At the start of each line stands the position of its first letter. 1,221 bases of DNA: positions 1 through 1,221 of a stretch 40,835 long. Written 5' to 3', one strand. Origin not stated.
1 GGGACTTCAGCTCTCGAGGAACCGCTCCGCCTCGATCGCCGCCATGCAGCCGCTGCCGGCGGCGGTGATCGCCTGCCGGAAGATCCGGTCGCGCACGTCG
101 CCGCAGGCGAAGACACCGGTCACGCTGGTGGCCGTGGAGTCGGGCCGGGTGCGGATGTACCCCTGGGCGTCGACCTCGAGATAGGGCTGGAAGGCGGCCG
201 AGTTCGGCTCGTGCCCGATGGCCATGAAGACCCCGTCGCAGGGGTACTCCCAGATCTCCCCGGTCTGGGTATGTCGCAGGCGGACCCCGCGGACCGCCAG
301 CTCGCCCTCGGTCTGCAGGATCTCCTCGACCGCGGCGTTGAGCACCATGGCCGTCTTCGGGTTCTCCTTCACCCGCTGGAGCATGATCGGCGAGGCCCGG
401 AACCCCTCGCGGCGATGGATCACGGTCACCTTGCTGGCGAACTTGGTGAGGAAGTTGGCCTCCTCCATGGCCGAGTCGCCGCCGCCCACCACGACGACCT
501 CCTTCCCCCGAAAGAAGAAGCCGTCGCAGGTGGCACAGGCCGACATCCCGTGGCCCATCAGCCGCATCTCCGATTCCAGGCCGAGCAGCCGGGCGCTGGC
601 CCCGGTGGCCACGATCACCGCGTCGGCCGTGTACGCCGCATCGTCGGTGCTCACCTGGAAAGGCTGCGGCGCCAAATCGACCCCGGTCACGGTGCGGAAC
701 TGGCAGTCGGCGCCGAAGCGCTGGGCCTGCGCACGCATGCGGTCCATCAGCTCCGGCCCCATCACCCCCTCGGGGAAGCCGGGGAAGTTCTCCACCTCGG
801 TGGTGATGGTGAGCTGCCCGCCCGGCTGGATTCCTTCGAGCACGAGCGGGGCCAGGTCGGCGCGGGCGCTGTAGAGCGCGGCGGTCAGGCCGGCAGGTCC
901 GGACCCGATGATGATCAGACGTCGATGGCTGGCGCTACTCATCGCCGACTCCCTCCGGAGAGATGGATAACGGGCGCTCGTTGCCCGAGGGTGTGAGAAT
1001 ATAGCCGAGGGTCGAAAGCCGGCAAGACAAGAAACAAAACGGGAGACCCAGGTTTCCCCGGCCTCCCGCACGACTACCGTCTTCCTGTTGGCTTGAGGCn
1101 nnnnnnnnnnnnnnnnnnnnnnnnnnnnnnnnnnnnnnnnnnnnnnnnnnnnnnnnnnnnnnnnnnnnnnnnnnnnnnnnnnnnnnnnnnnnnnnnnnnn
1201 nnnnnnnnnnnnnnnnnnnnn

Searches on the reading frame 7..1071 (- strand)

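Call 41: search_protein_families(library=pfam, proteins=[window:7-1071:-], max_evalue=0.001)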
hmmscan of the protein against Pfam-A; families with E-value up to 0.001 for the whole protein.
window:7-1071:- (354 aa): 11 families
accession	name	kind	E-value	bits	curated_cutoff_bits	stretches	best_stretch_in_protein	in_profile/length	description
PF07992.20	Pyr_redox_2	-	3.1e-47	161.8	26.1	1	51-341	2-291/291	Pyridine nucleotide-disulphide oxidoreductase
PF13738.12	Pyr_redox_3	-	1.6e-26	93.8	30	1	124-324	99-305/305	Pyridine nucleotide-disulphide oxidoreductase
PF00070.33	Pyr_redox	-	1.1e-15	58.3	22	1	192-257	2-72/82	Pyridine nucleotide-disulphide oxidoreductase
PF01266.30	DAO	-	3.3e-08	33.9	27.9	1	106-164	149-210/353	FAD dependent oxidoreductase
PF00890.30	FAD_binding_2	-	2.5e-06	27.4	20.4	1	52-87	2-38/414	FAD binding domain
PF01946.23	Thi4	-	1.9e-05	24.5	26.2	0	51-85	19-55/235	Thi4 family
PF13241.12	NAD_binding_7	-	2e-05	25.6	22.1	1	187-222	5-40/104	Putative NAD(P)-binding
PF03486.20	HI0933_like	-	4.8e-05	23.4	50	0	51-82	2-33/244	HI0933-like protein Rossmann domain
PF13450.12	NAD_binding_8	-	6.2e-05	23.6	21.9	0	54-88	1-36/68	NAD(P)-binding Rossmann-like domain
PF13434.12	Lys_Orn_oxgnase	-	0.00023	20.8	21.3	0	117-225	106-226/339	L-lysine 6-monooxygenase/L-ornithine 5-monooxygenase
PF01134.28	GIDA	-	0.00079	19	22.1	0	52-74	2-24/391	Glucose inhibited division protein A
